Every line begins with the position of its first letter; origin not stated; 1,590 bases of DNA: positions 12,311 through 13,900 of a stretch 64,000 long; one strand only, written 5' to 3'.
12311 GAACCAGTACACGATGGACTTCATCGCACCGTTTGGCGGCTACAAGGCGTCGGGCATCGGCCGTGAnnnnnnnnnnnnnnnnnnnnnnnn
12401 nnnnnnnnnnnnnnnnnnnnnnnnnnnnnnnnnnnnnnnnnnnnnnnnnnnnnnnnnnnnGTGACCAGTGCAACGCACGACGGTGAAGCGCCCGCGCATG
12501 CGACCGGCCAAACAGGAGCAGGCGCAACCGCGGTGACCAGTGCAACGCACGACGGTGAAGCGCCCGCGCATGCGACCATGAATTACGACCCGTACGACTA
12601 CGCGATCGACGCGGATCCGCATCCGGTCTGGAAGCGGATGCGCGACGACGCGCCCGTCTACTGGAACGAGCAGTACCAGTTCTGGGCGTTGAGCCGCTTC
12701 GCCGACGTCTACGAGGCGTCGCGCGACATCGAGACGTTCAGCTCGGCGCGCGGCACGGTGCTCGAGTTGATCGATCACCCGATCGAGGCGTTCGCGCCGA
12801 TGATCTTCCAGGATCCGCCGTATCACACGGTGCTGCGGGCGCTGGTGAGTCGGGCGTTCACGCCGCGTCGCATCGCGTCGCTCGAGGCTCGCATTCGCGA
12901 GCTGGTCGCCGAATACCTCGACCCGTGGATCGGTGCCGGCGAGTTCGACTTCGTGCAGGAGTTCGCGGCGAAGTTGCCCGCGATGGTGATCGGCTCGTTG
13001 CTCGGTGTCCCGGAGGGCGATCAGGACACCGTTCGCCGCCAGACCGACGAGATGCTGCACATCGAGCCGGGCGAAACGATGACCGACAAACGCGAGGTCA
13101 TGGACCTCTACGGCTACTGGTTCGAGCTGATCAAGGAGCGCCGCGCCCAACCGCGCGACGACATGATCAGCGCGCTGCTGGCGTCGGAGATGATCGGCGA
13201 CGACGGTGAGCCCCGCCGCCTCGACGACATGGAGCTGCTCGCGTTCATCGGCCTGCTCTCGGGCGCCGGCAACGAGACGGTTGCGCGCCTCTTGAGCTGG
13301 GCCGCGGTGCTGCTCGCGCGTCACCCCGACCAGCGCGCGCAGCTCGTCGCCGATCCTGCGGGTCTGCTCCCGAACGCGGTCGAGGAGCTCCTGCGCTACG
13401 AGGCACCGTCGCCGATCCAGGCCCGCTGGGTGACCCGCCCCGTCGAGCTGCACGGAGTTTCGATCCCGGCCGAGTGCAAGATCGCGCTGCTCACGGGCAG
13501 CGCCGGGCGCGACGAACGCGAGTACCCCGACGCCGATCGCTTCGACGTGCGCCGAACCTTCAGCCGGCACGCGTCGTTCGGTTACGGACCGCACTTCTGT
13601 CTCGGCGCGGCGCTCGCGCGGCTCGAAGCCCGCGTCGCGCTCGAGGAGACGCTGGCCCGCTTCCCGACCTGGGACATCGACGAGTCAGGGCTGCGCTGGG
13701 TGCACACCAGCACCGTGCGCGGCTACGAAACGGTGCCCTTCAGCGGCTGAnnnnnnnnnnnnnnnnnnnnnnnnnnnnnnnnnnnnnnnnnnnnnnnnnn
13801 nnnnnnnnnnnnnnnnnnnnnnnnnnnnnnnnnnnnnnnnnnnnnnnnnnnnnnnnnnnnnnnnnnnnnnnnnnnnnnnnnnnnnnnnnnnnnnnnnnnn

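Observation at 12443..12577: Perfect 63-nt tandem duplication fills the whole ALDH-stop to P450-start spacer (founding copy of a dispersed module)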

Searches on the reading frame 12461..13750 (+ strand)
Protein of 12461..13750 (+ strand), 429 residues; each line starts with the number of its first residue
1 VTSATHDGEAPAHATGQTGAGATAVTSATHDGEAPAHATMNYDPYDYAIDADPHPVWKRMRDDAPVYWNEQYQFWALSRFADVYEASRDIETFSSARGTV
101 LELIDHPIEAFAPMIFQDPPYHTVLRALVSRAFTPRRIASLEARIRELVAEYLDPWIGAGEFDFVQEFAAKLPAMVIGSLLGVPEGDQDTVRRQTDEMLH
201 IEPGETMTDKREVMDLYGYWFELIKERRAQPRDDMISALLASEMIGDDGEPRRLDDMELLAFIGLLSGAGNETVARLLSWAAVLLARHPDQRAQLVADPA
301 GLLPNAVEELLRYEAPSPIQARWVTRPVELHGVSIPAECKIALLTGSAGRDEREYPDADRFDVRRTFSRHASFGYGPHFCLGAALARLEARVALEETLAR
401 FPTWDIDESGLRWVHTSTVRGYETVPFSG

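Call 9: find_encoding_contigs(protein=window:12578-13750:+, flank=3000, max_places=10)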
Protein window:12578-13750:+ (390 aa): no gene with exactly this product is on record in the collection.

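Call 11: find_encoding_contigs(protein=window:12461-13750:+, flank=3000, max_places=10)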
Protein window:12461-13750:+ (429 aa): no gene with exactly this product is on record in the collection.

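Call 12: find_encoding_contigs(protein=window:12533-13750:+, flank=3000, max_places=10)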
Protein window:12533-13750:+ (405 aa): no gene with exactly this product is on record in the collection.

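Call 14: search_protein_families(library=pfam, proteins=[window:12578-13750:+])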
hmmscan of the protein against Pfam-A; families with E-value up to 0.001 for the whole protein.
window:12578-13750:+ (390 aa): 1 family
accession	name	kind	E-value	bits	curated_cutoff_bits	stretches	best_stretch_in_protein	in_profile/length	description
PF00067.27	p450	-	1.2e-28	100.5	22.8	2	263-362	323-432/462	Cytochrome P450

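Call 18: find_homologous_proteins(query=window:12578-13750:+, max_evalue=1e-30)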
Query window:12578-13750:+ (390 aa): 7986 proteins with E <= 1e-30 among 8000 candidates; the best 120 are listed.
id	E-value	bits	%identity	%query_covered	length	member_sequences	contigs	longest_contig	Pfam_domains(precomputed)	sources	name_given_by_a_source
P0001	8.3e-245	830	94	99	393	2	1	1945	PF00067.28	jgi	jgi:cytochrome P450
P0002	2.7e-236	802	90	99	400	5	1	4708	PF00067.28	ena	-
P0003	2.5e-235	799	90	99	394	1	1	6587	PF00067.28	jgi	jgi:cytochrome P450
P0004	3.0e-235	799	90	99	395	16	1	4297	PF00067.28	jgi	jgi:cytochrome P450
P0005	9.2e-235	797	90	99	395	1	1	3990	PF00067.28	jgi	jgi:cytochrome P450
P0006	4.3e-234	795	90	99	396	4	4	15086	PF00067.28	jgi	jgi:cytochrome P450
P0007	6.6e-234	794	89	99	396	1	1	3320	PF00067.28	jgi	jgi:cytochrome P450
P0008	7.9e-233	791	88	99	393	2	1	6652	PF00067.28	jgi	jgi:cytochrome P450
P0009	2.1e-232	789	89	99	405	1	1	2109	PF00067.28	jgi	jgi:cytochrome P450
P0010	1.2e-229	780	87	99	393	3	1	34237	PF00067.28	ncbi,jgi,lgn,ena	-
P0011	2.6e-229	779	88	99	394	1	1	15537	PF00067.28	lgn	-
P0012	5.5e-229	778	87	99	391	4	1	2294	PF00067.28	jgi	jgi:cytochrome P450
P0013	1.1e-228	777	87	100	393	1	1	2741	PF00067.28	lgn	-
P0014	1.9e-228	776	88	99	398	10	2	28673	PF00067.28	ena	-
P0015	1.5e-225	767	87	99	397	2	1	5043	PF00067.28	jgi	-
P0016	5.5e-225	765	86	100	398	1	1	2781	PF00067.28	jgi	jgi:cytochrome P450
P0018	4.9e-223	758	86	99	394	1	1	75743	PF00067.28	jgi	jgi:cytochrome P450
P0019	6.3e-221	752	84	99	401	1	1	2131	PF00067.28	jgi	jgi:cytochrome P450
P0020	7.7e-221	751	85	99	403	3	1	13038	PF00067.28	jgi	jgi:cytochrome P450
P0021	2.5e-218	743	84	100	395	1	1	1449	PF00067.28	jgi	jgi:cytochrome P450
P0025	7.7e-165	567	67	99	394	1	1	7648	PF00067.28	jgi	jgi:cytochrome P450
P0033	5.0e-159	548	63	96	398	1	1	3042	PF00067.28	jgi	jgi:cytochrome P450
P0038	2.7e-158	545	65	99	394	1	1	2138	PF00067.28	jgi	jgi:cytochrome P450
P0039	2.7e-158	545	65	99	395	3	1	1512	PF00067.28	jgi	jgi:cytochrome P450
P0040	2.8e-158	545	65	99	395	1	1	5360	PF00067.28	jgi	jgi:cytochrome P450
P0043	7.8e-158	544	64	96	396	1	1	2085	PF00067.28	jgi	jgi:cytochrome P450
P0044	9.8e-158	543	84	74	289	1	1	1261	PF00067.28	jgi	jgi:cytochrome P450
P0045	1.1e-157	543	63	99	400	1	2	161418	PF00067.28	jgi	jgi:cytochrome P450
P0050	2.9e-157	542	66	99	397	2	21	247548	PF00067.28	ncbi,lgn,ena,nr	ncbi:MAG: putative cytochrome P450 123 [Acidimicrobiales bacterium]|nr:MAG: cytochrome P450 [Actinom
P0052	4.3e-157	541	64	100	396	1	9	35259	PF00067.28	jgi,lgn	jgi:cytochrome P450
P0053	4.6e-157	541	64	99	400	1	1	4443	PF00067.28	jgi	jgi:cytochrome P450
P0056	1.0e-156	540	64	99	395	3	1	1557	PF00067.28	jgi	jgi:cytochrome P450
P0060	1.6e-156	539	64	96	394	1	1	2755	PF00067.28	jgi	jgi:cytochrome P450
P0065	3.7e-156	538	63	99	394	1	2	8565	PF00067.28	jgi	jgi:cytochrome P450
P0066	3.8e-156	538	64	96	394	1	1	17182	PF00067.28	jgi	jgi:cytochrome P450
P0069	7.0e-156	537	62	100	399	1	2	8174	PF00067.28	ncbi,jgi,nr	ncbi:MAG: cytochrome P450 [Deltaproteobacteria bacterium]|nr:cytochrome P450 [Deltaproteobacteria ba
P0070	8.9e-156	537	63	99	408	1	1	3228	PF00067.28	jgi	jgi:cytochrome P450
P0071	1.1e-155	537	63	100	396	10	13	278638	PF00067.28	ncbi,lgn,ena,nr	ncbi:MAG: cytochrome P450 [Candidatus Binatia bacterium]|nr:cytochrome P450 [Candidatus Binatia bact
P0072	1.3e-155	537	62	96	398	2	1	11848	PF00067.28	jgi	jgi:cytochrome P450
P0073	1.7e-155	536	62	96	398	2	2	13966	PF00067.28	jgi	jgi:cytochrome P450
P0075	1.9e-155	536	64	99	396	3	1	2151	PF00067.28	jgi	jgi:cytochrome P450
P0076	2.0e-155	536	63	99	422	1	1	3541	PF00067.28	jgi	jgi:cytochrome P450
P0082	4.7e-155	535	62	96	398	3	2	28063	PF00067.28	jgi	jgi:cytochrome P450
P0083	5.5e-155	534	62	96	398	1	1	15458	PF00067.28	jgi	jgi:cytochrome P450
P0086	6.4e-155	534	64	99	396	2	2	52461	PF00067.28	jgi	jgi:cytochrome P450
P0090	7.4e-155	534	63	99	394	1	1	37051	PF00067.28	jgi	jgi:cytochrome P450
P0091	9.0e-155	534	64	99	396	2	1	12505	PF00067.28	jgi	jgi:cytochrome P450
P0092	9.3e-155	534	62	96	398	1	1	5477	PF00067.28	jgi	jgi:cytochrome P450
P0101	2.0e-154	533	64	99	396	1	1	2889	PF00067.28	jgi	jgi:cytochrome P450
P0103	2.2e-154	532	63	99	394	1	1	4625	PF00067.28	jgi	jgi:cytochrome P450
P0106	3.1e-154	532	63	99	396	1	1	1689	PF00067.28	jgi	jgi:cytochrome P450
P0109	4.7e-154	531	62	99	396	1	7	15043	PF00067.28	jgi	jgi:cytochrome P450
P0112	5.9e-154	531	62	99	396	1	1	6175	PF00067.28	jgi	jgi:cytochrome P450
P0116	7.9e-154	531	62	99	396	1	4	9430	PF00067.28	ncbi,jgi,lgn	ncbi:MAG: cytochrome P450 [Myxococcota bacterium]|jgi:cytochrome P450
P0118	1.0e-153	530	63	99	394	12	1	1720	PF00067.28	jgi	jgi:cytochrome P450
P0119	1.1e-153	530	62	99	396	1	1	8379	PF00067.28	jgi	jgi:cytochrome P450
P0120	1.2e-153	530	63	99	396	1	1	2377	PF00067.28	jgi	jgi:cytochrome P450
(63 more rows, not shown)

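Call 19: find_encoding_contigs(protein=P0010, flank=10000, max_places=4)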
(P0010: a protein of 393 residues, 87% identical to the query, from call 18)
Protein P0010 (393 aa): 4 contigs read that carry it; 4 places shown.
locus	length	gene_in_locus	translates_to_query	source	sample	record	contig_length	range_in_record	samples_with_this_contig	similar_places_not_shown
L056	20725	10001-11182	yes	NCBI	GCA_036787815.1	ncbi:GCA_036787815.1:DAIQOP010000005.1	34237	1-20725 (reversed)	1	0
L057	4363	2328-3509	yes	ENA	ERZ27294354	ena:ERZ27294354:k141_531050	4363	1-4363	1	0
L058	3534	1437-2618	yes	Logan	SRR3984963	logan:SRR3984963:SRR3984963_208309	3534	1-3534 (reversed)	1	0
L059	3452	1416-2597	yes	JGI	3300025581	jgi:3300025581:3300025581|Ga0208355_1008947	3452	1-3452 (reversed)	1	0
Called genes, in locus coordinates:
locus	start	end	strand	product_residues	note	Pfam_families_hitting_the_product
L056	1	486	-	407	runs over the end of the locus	PF04909:Amidohydro_2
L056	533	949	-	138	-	PF12802:MarR_2 (weak), PF09339:HTH_IclR (weak)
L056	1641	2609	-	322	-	PF00248:Aldo_ket_red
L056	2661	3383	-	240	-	PF19583:ODP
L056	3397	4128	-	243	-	PF11716:MDMPI_N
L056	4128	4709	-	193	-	PF00440:TetR_N, PF13305:TetR_C_33 (weak)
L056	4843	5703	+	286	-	PF03239:FTR1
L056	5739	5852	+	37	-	-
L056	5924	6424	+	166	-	PF01243:PNPOx_N, PF12900:Pyridox_ox_2 (weak)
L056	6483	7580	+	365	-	PF01636:APH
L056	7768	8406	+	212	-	PF00106:adh_short, PF13561:adh_short_C2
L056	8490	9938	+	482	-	PF00171:Aldedh, PF05893:LuxC (weak)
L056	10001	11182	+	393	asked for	PF00067:p450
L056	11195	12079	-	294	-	PF00440:TetR_N, PF02909:TetR_C_1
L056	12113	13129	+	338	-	PF00005:ABC_tran, PF13304:AAA_21 (weak)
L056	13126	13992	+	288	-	PF12679:ABC2_membrane_2, PF01061:ABC2_membrane, PF12698:ABC2_membrane_3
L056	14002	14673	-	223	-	-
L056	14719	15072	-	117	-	-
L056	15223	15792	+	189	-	PF11716:MDMPI_N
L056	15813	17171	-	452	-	PF01266:DAO, PF01494:FAD_binding_3 (faint), PF01593:Amino_oxidase, PF01946:Thi4 (weak), PF07992:Pyr_redox_2 (weak), PF12831:FAD_oxidored (weak), PF13450:NAD_binding_8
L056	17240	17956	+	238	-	PF02585:PIG-L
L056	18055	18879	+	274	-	PF04909:Amidohydro_2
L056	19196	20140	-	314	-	PF00291:PALP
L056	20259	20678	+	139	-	PF06210:DUF1003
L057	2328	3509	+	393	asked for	PF00067:p450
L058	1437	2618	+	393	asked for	PF00067:p450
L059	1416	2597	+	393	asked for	PF00067:p450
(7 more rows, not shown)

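Call 20: find_encoding_contigs(protein=P0018, flank=10000, max_places=4)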
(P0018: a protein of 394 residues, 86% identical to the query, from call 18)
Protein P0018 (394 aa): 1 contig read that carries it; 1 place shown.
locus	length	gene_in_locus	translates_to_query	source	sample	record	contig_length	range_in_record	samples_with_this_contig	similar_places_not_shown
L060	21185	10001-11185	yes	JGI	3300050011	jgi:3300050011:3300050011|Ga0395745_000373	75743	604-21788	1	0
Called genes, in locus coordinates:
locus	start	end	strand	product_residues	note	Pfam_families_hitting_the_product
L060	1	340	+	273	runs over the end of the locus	PF00296:Bac_luciferase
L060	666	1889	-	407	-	PF04909:Amidohydro_2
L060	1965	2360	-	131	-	PF01042:Ribonuc_L-PSP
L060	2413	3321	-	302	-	PF00248:Aldo_ket_red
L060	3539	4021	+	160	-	PF01243:PNPOx_N, PF12900:Pyridox_ox_2 (weak)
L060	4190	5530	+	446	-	-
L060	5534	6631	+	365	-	PF01636:APH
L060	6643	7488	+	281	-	PF00106:adh_short, PF01370:Epimerase, PF13561:adh_short_C2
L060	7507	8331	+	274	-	PF05721:PhyH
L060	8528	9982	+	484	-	PF00171:Aldedh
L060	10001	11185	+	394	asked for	PF00067:p450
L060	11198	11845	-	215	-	-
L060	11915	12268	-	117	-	-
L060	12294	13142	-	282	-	PF03372:Exo_endo_phos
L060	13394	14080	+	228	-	PF02585:PIG-L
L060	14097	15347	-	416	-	PF04909:Amidohydro_2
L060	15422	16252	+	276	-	PF04909:Amidohydro_2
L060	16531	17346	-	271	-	PF00561:Abhydrolase_1, PF12146:Hydrolase_4, PF12697:Abhydrolase_6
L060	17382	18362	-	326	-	PF02423:OCD_Mu_crystall, PF01488:Shikimate_DH (weak)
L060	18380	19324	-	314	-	PF00291:PALP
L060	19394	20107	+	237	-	PF00702:Hydrolase, PF13419:HAD_2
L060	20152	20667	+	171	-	PF10604:Polyketide_cyc2, PF03364:Polyketide_cyc (weak)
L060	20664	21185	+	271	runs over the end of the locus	PF00378:ECH_1, PF16113:ECH_2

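Call 23: list_cluster_members(proteins=[P0010, P0050])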
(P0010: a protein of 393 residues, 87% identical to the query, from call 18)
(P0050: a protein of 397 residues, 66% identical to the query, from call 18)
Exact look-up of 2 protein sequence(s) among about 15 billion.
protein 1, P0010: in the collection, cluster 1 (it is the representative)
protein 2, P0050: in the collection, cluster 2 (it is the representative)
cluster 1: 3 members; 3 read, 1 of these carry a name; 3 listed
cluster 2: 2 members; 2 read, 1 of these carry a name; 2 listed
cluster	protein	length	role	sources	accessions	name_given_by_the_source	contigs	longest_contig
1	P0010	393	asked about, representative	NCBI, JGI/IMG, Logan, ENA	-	-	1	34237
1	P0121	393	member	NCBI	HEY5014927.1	MAG TPA: cytochrome P450 [Acidimicrobiia bacterium]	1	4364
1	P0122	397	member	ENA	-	-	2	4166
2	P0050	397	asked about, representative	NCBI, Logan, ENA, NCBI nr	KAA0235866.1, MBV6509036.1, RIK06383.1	MAG: putative cytochrome P450 123 [Acidimicrobiales bacterium] | MAG: cytochrome P450 [Actinomycetota bacterium]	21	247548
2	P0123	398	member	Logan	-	-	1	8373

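Call 24: find_encoding_contigs(protein=P0001, flank=10000, max_places=3)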
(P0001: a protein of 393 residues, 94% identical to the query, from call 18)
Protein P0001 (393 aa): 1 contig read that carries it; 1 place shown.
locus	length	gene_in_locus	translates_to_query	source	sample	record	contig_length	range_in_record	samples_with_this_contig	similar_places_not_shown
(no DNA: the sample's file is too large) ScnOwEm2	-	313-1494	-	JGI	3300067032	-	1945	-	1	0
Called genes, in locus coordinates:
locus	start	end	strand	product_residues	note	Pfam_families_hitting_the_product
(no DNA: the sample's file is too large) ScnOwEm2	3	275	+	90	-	?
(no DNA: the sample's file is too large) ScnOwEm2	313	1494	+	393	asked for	PF00067:p450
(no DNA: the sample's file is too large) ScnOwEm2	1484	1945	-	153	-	?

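Call 25: find_encoding_contigs(protein=P0014, flank=10000, max_places=3)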
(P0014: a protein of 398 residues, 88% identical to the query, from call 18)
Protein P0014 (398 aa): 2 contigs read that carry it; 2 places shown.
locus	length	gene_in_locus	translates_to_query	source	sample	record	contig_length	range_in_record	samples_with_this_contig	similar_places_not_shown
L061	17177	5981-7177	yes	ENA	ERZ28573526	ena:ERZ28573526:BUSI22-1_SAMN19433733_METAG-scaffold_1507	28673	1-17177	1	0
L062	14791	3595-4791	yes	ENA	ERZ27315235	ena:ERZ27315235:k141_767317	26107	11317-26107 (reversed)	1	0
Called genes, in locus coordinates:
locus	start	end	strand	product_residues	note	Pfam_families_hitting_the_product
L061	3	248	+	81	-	?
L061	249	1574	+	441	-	-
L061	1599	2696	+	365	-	PF01636:APH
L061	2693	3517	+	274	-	PF00106:adh_short, PF01370:Epimerase (weak), PF08659:KR (weak), PF13561:adh_short_C2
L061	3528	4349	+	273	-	PF05721:PhyH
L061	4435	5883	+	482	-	PF00171:Aldedh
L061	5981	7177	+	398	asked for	PF00067:p450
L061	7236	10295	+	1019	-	PF13401:AAA_22, PF03704:BTAD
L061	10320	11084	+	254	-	PF03704:BTAD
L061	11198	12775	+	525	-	-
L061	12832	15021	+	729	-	PF25021:TEN_NHL (faint), PF01436:NHL (faint), PF06739:SBBP (faint)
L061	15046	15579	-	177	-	-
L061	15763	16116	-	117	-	-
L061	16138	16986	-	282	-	PF03372:Exo_endo_phos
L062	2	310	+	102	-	?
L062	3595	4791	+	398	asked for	PF00067:p450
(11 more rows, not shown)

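Call 26: find_encoding_contigs(protein=P0011, flank=10000, max_places=3)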
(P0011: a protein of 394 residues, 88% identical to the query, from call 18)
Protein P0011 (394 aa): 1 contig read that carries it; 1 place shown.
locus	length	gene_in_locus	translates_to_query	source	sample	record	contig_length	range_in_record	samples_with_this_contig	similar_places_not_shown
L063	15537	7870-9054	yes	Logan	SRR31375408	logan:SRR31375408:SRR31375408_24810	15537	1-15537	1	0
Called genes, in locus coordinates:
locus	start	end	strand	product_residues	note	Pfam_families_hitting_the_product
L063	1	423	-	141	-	?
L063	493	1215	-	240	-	PF19583:ODP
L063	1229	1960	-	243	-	PF11716:MDMPI_N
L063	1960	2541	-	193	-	PF00440:TetR_N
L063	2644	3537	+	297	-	PF03239:FTR1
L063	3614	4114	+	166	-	PF01243:PNPOx_N, PF12900:Pyridox_ox_2 (weak)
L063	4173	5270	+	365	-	PF01636:APH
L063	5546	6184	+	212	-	PF00106:adh_short, PF13561:adh_short_C2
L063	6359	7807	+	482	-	PF00171:Aldedh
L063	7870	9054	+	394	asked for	PF00067:p450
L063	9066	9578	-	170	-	-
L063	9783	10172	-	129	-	-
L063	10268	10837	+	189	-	PF11716:MDMPI_N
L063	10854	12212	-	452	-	PF01266:DAO, PF01593:Amino_oxidase, PF01946:Thi4 (weak), PF07992:Pyr_redox_2 (faint), PF13450:NAD_binding_8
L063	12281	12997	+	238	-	PF02585:PIG-L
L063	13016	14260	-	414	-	PF04909:Amidohydro_2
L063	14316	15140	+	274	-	PF04909:Amidohydro_2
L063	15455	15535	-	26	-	?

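Call 52: find_encoding_contigs(protein=P0003, flank=6000, max_places=2)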
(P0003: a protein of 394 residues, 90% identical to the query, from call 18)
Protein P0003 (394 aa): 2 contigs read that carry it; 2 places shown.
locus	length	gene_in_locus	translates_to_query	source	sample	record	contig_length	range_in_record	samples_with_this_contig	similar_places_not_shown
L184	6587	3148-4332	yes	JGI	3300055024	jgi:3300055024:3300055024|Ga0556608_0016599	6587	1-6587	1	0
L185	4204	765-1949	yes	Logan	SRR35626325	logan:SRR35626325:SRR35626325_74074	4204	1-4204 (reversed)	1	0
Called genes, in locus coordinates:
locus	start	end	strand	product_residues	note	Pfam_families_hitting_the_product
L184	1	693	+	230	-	?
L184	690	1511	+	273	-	PF05721:PhyH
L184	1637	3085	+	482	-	PF00171:Aldedh, PF05893:LuxC (faint)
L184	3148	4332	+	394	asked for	PF00067:p450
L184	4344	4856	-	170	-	-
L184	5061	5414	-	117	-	-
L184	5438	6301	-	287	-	PF03372:Exo_endo_phos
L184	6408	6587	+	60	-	?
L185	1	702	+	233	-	?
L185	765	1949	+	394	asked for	PF00067:p450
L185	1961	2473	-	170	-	-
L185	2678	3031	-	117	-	-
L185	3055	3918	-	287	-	PF03372:Exo_endo_phos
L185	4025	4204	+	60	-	?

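Call 53: find_encoding_contigs(protein=P0009, flank=3000, max_places=2)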
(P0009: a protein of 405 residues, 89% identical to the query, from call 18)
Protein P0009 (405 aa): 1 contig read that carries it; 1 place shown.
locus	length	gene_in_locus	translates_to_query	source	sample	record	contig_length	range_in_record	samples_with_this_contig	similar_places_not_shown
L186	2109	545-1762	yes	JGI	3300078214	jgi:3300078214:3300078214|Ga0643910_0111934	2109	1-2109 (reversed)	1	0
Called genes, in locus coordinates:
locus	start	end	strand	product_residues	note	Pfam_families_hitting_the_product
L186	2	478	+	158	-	?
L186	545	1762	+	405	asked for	PF00067:p450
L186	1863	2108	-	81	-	?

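Call 54: find_encoding_contigs(protein=P0002, flank=5000, max_places=2)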
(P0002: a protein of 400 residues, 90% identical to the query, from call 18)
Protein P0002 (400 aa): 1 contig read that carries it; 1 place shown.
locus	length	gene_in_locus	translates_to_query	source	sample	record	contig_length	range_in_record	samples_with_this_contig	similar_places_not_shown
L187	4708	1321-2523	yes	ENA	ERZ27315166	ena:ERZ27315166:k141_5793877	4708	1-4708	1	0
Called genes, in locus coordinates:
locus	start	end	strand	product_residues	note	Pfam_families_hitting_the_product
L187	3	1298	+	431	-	?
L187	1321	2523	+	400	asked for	PF00067:p450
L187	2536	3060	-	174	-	-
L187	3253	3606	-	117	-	-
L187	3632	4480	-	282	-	PF03372:Exo_endo_phos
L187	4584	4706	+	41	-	?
